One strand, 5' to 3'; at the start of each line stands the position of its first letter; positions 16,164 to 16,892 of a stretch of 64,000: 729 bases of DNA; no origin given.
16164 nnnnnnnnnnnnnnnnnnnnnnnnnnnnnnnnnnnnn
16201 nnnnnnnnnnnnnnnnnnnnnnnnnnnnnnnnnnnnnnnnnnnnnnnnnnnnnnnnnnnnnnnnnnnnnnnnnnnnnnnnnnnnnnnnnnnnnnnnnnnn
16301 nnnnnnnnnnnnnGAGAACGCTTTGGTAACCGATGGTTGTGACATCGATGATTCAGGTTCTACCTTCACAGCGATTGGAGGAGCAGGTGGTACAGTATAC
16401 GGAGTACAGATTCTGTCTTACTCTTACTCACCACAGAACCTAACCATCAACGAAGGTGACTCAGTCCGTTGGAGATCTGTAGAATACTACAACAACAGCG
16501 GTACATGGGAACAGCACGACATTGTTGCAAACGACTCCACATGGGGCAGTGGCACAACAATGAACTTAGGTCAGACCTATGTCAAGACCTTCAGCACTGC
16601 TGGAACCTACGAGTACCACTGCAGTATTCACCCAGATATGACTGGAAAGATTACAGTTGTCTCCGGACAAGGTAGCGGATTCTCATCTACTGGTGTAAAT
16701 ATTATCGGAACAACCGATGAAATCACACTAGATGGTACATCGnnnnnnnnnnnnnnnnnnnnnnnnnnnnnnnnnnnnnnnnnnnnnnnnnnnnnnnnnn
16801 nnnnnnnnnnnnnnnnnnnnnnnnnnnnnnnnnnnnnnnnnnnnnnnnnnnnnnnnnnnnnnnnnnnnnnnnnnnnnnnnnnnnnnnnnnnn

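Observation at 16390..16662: An amicyanin-like type-1 copper site is embedded in the middle of the giant extracellular protein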

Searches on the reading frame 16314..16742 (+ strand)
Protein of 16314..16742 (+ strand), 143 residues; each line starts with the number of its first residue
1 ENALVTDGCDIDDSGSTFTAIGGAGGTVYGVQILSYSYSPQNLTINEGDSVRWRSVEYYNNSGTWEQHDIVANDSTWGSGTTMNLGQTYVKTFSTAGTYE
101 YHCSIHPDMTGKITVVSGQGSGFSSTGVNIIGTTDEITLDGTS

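Call 6: search_protein_families(library=pfam, proteins=[window:16314-16742:+], max_evalue=0.1)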
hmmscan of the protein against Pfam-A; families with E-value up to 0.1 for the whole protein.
window:16314-16742:+ (143 aa): 2 families
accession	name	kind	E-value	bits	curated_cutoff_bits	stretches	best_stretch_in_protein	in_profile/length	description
PF00127.26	Copper-bind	-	3.8e-08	34.1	21.2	1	33-115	9-98/99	Copper binding proteins, plastocyanin/azurin family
PF13473.12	Cupredoxin_1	-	1e-05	25.9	27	1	31-115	25-104/104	Cupredoxin-like domain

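Call 7: search_protein_families(library=ncbifam, proteins=[window:16314-16742:+], max_evalue=0.1)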
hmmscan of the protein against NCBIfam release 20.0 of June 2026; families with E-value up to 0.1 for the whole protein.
window:16314-16742:+ (143 aa): 5 families
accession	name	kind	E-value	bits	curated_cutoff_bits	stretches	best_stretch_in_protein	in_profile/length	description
TIGR02657.1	amicyanin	equivalog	3.2e-10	40.3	110.2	1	32-115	2-82/83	amicyanin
TIGR02656.1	cyanin_plasto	equivalog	8.3e-09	35.8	87.85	1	35-115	11-98/99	plastocyanin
TIGR03102.1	halo_cynanin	subfamily_domain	1e-05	25.6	93.8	1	35-115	36-114/115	halocyanin domain-containing protein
NF052460.1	L-NosZ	equivalog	0.022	13.3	700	1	29-105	381-463/480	clade III lactonase-type nitrous-oxide reductase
TIGR02375.1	pseudoazurin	equivalog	0.048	13.4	109.85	1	38-116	12-84/116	pseudoazurin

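Call 8: search_solved_structures(query=window:16314-16742:+, max_evalue=1, show_alignments=3)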
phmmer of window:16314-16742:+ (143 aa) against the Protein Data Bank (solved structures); distinct sequences matched with E-value up to 1: 49.
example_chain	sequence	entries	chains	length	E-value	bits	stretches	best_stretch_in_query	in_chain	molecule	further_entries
1sfd_A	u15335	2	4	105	1e-09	42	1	14-115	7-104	Amicyanin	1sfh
1sf3_A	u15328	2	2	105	1.4e-09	41.6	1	14-115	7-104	Amicyanin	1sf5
2gb2_A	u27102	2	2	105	1.6e-09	41.3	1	14-115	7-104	Amicyanin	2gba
1aac_A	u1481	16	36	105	2.7e-09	40.6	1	14-115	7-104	AMICYANIN | PROTEIN (AMICYANIN)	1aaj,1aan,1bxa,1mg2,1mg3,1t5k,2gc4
1mda_A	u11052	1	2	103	2.8e-09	40.6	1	14-115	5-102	AMICYANIN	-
2qdv_A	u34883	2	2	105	2.9e-09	40.5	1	14-115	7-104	Amicyanin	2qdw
3ie9_A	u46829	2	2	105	7.1e-09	39.3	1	14-115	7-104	Amicyanin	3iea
1id2_A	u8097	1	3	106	9.4e-09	38.9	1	24-115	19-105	AMICYANIN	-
2idt_A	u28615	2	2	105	1.3e-08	38.4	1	14-115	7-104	Amicyanin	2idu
3c75_A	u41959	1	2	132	1.5e-08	38.2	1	24-115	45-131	Amicyanin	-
2idq_A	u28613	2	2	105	1.9e-08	37.9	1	14-115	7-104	Amicyanin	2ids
3rym_A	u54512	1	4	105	1.9e-08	37.9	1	14-115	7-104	Amicyanin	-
4p5r_A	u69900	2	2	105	3.6e-08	37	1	14-115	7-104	Amicyanin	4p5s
3ply_A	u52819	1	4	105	5e-08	36.5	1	14-115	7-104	Amicyanin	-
5fc9_A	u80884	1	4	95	3e-05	27.5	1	37-115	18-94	Blue (Type 1) copper domain protein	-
9cck_A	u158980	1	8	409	0.00028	24.4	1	35-115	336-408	Copper-containing nitrite reductase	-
6hbe_A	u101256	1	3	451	0.00069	23.1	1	31-116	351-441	Copper-containing nitrite reductase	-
2dv6_A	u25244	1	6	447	0.0019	21.7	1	39-131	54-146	Nitrite reductase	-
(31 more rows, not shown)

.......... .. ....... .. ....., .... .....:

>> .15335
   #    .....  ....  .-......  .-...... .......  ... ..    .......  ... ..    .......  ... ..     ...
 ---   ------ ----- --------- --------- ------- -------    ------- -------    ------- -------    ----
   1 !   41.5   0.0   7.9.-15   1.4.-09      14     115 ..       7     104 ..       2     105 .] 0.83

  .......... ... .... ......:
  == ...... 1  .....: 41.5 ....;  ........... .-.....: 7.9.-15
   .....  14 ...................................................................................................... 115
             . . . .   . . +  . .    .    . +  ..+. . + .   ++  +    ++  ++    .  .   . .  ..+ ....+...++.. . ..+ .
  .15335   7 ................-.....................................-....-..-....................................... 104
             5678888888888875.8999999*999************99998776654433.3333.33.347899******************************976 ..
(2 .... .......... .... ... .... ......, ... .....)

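Call 18: find_related_loci(query=A1, collection=genome_contigs, flank=10000)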
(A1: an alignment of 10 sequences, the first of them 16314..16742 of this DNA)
Query A1 (143 aa) in genome_contigs; peptide patterns used: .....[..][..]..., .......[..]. (x = any residue, [..] = any of these).
600 stretches matched a pattern (row limit reached: there are more); 501 encode a relative of the query (tblastn E <= 1e-3); the best 80 are kept; 80 distinct loci.
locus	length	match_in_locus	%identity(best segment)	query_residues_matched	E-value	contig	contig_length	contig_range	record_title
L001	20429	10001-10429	94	1-143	3e-86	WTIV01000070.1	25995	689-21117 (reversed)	MAG: Methanobacteriota archaeon isolate PL36325bin_29 NODE_465_length_25995_cov_12.210601, whole genome shotgun sequence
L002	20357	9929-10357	82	1-143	1e-76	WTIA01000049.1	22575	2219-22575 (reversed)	MAG: Methanobacteriota archaeon isolate PL36311bin_9 NODE_620_length_22575_cov_11.977842, whole genome shotgun sequence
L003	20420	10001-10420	74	1-143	3e-65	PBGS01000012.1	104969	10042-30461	MAG: Methanobacteriota archaeon isolate SP3054 92713, whole genome shotgun sequence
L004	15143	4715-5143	64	1-143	4e-59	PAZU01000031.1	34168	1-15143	MAG: Methanobacteriota archaeon isolate SP67 67741, whole genome shotgun sequence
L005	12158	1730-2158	69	1-143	8e-59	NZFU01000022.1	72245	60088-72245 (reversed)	MAG: Methanobacteriota archaeon isolate MED707 MHASMcontig_245524, whole genome shotgun sequence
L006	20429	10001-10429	69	1-143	7e-58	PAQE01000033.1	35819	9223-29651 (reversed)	MAG: Methanobacteriota archaeon isolate SP143 170111, whole genome shotgun sequence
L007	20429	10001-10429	69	1-143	3e-57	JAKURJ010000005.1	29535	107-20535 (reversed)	MAG: Candidatus Poseidoniaceae archaeon isolate ALOHA_A2.5_52 A2.5-MGIIa-K1-1_5, whole genome shotgun sequence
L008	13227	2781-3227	62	1-143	7e-56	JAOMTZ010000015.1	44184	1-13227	Candidatus Poseidoniaceae archaeon isolate AH-273-F07 AH-273-F07_NODE_15, whole genome shotgun sequence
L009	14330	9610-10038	66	1-143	5e-54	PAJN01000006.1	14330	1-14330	MAG: Methanobacteriota archaeon isolate SAT94 155934, whole genome shotgun sequence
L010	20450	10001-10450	59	1-143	8e-51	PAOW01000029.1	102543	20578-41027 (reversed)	MAG: Methanobacteriota archaeon isolate SAT205 232774, whole genome shotgun sequence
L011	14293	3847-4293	57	1-143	3e-49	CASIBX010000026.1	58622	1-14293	MAG: Candidatus Poseidoniaceae archaeon isolate FRAM_WSC20_S26_SRF_bin_83_1 genome assembly, contig: FRAM_WSC20_S26_SW_b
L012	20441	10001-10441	54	1-142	2e-46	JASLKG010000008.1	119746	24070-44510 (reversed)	MAG: Candidatus Poseidoniaceae archaeon isolate ETNP1_MAG_24 c_000001357837, whole genome shotgun sequence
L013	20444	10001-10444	59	1-142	3e-44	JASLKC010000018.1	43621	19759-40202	MAG: Candidatus Poseidoniaceae archaeon isolate ETNP1_MAG_19 c_000000431572, whole genome shotgun sequence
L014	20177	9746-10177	52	1-142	1e-42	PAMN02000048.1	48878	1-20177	MAG: Methanobacteriota archaeon isolate SAT2971 156026, whole genome shotgun sequence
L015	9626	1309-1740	53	2-143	4e-41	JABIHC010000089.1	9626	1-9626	MAG: Methanobacteriota archaeon isolate SI053_bin59 k141_67545, whole genome shotgun sequence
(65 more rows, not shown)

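Call 24: predict_structure(alignment_id=A1)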
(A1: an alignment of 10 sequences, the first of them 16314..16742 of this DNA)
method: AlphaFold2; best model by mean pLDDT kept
length: 143 residues; sequences in the alignment: 10
mean_pLDDT: 66.2   pTM: 0.62
mean pLDDT of the five models: 66.2, 64.9, 59.0, 58.6, 55.5
residues with pLDDT >= 90: 16; 70-90: 66; 50-70: 15; < 50: 46
segments of 3 or more residues with pLDDT < 50: 1-24, 122-143
pLDDT, mean of each block of 10 residues (from residue 1): 35 37 57 81 84 77 70 78 78 89 90 82 43 36 31
secondary structure, 60 per line:
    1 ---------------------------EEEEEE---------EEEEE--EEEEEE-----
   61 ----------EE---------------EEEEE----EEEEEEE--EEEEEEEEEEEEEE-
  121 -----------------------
elements in order: E28-33 E43-47 E50-55 E88-92 E97-103 E106-119

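Call 29: fold_search(model_id=the predicted structure, library=pdb)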
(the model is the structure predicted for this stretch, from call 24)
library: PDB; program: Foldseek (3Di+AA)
matches with E <= 10: 979; with E <= 0.001: 179
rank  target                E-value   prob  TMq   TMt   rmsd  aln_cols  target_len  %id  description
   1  1id2_A                4.0e-07  1.00  0.46  0.60   3.0        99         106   28  CRYSTAL STRUCTURE OF AMICYANIN FROM PARACOCCUS VERSUTUS (THIOBACILLUS VERSUTUS) (released 2001-04-11)
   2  2idq                  5.1e-07  1.00  0.45  0.60   6.4       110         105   29  Structure of M98A mutant of amicyanin, Cu(II) (released 2007-03-13)
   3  3ie9                  5.4e-07  1.00  0.48  0.63   2.6        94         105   30  Structure of oxidized M98L mutant of amicyanin (released 2009-10-06)
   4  3rym_A                7.8e-07  1.00  0.45  0.60   3.3       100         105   29  Structure of Oxidized M98K mutant of Amicyanin (released 2011-11-23)
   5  3ply_A                8.3e-07  1.00  0.50  0.66   4.9       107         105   26  Structure of Oxidized P96G Mutant of Amicyanin (released 2011-02-09)
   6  2gb2                  8.3e-07  1.00  0.49  0.64   6.4       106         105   33  The P52G mutant of amicyanin in the Cu(II) state. (released 2006-08-01)
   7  1sf3                  8.9e-07  1.00  0.48  0.64   2.8        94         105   32  Structure of the reduced form of the P94A mutant of amicyanin (released 2004-07-27)
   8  1sfd_A                1.0e-06  1.00  0.49  0.65   2.4        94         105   32  oxidized form of amicyanin mutant P94F (released 2004-07-27)
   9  2qdv                  1.0e-06  1.00  0.49  0.64   5.3       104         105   33  Structure of the Cu(II) form of the M51A mutant of amicyanin (released 2007-12-11)
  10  1aaj                  1.5e-06  1.00  0.50  0.66   2.7        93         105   32  CRYSTAL STRUCTURE ANALYSIS OF AMICYANIN AND APOAMICYANIN FROM PARACOCCUS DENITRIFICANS AT 2.0 ANGSTROMS AND 1.8 ANGSTROM (released 1993-10-31)
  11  2idt                  2.1e-06  1.00  0.49  0.64   6.5       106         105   32  Structure of M98Q mutant of amicyanin, Cu(II) (released 2007-03-13)
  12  3cvd_A                2.7e-06  1.00  0.47  0.63   3.5       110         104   29  Regulation of Protein Function: Crystal Packing Interfaces and Conformational Dimerization (released 2008-07-08)
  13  3bqv                  3.3e-06  1.00  0.48  0.63   3.1       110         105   27  Crystal Structure of the double mutant D44A D45A Plastocyanin from Phormidium laminosum (released 2009-01-06)
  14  4p5r                  3.5e-06  1.00  0.45  0.59   6.5       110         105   29  Structure of oxidized W45Y mutant of amicyanin (released 2014-04-23)
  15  1baw_A                3.7e-06  1.00  0.47  0.62   3.6       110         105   28  PLASTOCYANIN FROM PHORMIDIUM LAMINOSUM (released 1999-03-02)
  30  2dv6_A                3.9e-05  1.00  0.47  0.19   5.0       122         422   20  Crystal structure of nitrite reductase from Hyphomicrobium denitrificans (released 2007-02-20)
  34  6hbe_A                4.7e-05  1.00  0.51  0.19   3.2        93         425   30  Cu-containing nitrite reductase (NirK) from Thermus scotoductus SA-01 (released 2019-01-23)
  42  6hbe_C                6.4e-05  1.00  0.52  0.19   3.0        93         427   30  Cu-containing nitrite reductase (NirK) from Thermus scotoductus SA-01 (released 2019-01-23)
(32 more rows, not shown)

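Call 46: find_related_loci(query=A1, collection=metagenome_contigs, flank=600)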
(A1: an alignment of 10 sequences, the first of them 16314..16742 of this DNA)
Query A1 (143 aa) in metagenome_contigs; peptide patterns used: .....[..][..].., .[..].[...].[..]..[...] (x = any residue, [..] = any of these).
600 stretches matched a pattern (row limit reached: there are more); 79 encode a relative of the query (tblastn E <= 1e-3); 79 distinct loci.
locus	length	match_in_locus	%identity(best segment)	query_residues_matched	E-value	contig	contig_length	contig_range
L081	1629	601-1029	96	1-143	9e-92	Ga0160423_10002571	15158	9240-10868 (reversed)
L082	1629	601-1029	93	1-143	3e-87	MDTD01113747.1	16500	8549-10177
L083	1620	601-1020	74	1-143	2e-66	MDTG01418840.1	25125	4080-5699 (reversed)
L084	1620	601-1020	74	1-143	7e-67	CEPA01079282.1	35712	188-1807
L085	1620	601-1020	74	1-143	2e-66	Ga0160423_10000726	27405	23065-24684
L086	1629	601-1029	68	1-143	4e-63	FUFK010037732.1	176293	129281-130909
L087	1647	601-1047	67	1-143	8e-63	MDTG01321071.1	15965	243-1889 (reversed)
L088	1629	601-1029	64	1-143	7e-60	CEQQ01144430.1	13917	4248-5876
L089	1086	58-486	69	1-143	9e-60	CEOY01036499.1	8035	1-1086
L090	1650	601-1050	60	1-143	5e-57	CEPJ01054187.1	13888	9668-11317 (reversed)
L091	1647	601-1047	62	1-143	1e-56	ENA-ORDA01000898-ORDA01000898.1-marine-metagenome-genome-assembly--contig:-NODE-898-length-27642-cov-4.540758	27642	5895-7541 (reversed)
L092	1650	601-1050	60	1-143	6e-56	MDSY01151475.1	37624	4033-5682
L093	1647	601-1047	60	1-143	3e-55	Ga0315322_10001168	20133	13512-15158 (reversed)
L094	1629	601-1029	65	1-143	2e-54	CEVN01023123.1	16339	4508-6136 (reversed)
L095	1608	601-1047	59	1-143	2e-54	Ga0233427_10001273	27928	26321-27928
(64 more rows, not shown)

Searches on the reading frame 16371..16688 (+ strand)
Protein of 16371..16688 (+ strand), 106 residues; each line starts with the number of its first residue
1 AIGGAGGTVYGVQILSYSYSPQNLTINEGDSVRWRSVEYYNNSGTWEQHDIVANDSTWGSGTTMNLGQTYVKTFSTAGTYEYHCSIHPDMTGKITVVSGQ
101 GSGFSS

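Call 28: search_protein_representatives(protein=window:16371-16688:+)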
Query: 106 residues. Proteins with E-value up to 0.001 (for the whole library): 13268; up to 1e-10: 802; up to 1e-30: 80. The best 150 are listed.
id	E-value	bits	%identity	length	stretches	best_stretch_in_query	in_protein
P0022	5.3e-95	329.3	36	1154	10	5-101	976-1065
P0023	3.2e-79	278.5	41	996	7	11-103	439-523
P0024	6.9e-75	264.6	39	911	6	11-102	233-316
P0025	8.5e-72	254.6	41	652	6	12-102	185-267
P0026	2.0e-71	253.5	42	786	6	11-103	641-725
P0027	3.6e-68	242.9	40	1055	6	16-98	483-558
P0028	7.5e-68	241.9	40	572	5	12-102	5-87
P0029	3.6e-67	239.7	39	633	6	3-99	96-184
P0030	5.5e-65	232.7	36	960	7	3-98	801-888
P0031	6.4e-65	232.5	36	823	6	2-99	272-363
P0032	7.0e-61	219.5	34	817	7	16-102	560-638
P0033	2.1e-59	214.8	36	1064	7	2-100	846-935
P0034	2.7e-57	208.0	38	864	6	12-103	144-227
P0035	9.1e-57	206.3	37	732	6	14-102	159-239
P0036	4.1e-56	204.2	37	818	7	4-102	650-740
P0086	3.6e-34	133.6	26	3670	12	9-97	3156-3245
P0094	1.5e-32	128.4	30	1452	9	7-94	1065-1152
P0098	2.6e-31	124.4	27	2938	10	12-89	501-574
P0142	3.5e-25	104.7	25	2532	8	4-95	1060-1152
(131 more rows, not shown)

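Call 35: search_protein_families(library=pfam, proteins=[P0022, P0086, P0098, P0094], max_evalue=0.001)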
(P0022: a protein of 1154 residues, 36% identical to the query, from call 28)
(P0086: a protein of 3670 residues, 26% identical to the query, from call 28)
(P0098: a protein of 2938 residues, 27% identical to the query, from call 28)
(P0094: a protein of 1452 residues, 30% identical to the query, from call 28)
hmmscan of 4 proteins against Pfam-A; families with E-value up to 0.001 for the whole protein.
P0022 (1154 aa): 3 families
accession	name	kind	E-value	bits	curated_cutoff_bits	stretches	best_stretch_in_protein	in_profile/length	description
PF13473.12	Cupredoxin_1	-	8.8e-81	267.1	27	8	783-859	25-104/104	Cupredoxin-like domain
PF00127.26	Copper-bind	-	1.3e-61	205.6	21.2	7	989-1060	12-98/99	Copper binding proteins, plastocyanin/azurin family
PF13620.12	CarboxypepD_reg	-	1.1e-05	26.1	32.3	0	488-524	15-53/82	Carboxypeptidase regulatory-like domain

P0086 (3670 aa): 6 families
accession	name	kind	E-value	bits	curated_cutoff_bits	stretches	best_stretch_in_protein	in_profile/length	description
PF00127.26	Copper-bind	-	5.6e-108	354.3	21.2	12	782-867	6-97/99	Copper binding proteins, plastocyanin/azurin family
PF18911.6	PKD_4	-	5e-51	171.1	27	4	3347-3397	22-72/85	PKD domain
PF13473.12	Cupredoxin_1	-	4.2e-20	72.1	27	0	211-284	22-95/104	Cupredoxin-like domain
PF00801.26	PKD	-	3.6e-15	56.2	23.5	2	3350-3396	18-68/80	PKD domain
PF08547.18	CIA30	-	0.00016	22.2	24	0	906-935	60-89/157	Complex I intermediate-associated protein 30 (CIA30)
PF16409.10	DUF5017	-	0.00044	20.3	28.8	0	2306-2333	7-34/187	Domain of unknown function (DUF5017)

P0098 (2938 aa): 5 families
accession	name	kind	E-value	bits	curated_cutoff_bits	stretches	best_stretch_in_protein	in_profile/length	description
PF00127.26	Copper-bind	-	5.8e-88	290.1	21.2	9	1069-1158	3-98/99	Copper binding proteins, plastocyanin/azurin family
PF18911.6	PKD_4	-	7.3e-21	74.5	27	2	33-97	15-81/85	PKD domain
PF13473.12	Cupredoxin_1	-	2.6e-18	66.4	27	0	2590-2670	18-97/104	Cupredoxin-like domain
PF00801.26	PKD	-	6.6e-08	32.9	23.5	1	30-94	9-74/80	PKD domain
PF24526.1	ABCA12_C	-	4e-05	24.1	34.8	0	614-638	18-42/51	ABCA12-like, C-terminal domain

P0094 (1452 aa): 5 families
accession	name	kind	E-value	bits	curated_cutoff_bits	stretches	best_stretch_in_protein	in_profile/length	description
PF00127.26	Copper-bind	-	1.5e-110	362.6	21.2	9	378-457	13-98/99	Copper binding proteins, plastocyanin/azurin family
PF07350.19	Gig2-like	-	2.4e-05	23.7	27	0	942-967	317-342/408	Gig2-like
PF19696.4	DUF6196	-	0.00011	22.7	25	0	850-871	116-137/144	Family of unknown function (DUF6196)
PF13473.12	Cupredoxin_1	-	0.00012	22.5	27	0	366-457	19-104/104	Cupredoxin-like domain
PF19114.6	EsV_1_7_cys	-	0.00078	19.7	25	0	154-167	22-35/35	EsV-1-7 cysteine-rich motif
